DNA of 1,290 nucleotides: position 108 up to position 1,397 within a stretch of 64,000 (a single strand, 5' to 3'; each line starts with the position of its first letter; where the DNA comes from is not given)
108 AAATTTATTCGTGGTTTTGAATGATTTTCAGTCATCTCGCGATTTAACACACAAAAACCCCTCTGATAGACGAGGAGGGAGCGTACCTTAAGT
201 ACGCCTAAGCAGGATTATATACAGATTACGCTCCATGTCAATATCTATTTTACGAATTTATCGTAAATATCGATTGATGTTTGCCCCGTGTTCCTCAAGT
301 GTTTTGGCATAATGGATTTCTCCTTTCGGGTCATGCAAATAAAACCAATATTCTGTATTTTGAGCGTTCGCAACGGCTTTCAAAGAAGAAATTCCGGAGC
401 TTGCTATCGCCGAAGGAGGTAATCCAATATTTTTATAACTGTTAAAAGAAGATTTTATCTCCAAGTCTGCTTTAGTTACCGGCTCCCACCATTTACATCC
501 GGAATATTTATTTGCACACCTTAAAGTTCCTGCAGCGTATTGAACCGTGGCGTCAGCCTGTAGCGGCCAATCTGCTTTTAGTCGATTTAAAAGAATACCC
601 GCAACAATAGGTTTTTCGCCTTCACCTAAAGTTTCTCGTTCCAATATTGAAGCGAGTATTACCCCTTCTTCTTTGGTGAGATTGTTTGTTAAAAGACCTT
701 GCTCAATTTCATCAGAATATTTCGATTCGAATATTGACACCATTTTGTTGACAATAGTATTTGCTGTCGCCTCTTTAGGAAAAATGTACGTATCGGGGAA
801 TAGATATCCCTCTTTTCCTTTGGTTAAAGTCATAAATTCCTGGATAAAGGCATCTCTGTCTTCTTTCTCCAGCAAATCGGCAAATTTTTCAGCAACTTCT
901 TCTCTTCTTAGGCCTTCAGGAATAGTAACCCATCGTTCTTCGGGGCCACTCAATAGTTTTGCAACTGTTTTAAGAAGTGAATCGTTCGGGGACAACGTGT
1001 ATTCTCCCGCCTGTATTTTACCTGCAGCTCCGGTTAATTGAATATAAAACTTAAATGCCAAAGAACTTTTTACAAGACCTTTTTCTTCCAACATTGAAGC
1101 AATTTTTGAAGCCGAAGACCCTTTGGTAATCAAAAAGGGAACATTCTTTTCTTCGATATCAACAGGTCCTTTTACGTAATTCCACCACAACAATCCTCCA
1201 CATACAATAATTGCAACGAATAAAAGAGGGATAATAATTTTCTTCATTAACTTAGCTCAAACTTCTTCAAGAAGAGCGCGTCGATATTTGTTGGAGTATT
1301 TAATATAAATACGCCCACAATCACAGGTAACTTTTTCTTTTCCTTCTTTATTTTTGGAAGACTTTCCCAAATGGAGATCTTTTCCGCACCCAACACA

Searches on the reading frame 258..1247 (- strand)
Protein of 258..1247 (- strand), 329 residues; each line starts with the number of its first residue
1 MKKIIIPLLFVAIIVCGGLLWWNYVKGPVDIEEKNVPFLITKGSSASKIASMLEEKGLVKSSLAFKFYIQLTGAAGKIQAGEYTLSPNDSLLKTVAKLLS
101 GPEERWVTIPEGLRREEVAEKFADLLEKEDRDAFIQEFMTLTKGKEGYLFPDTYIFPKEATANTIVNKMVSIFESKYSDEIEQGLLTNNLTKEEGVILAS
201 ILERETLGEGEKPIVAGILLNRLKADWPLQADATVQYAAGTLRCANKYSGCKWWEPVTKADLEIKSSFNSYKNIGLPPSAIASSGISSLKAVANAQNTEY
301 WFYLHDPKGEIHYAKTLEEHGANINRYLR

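Call 10: search_protein_families(library=pfam, proteins=[window:258-1247:-], max_evalue=0.001)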
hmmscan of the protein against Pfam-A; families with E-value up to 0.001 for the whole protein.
window:258-1247:- (329 aa): 1 family
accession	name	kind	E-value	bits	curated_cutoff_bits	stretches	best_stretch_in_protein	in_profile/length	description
PF02618.21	YceG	-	2.8e-73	247.2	32.4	1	39-325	2-274/275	YceG-like family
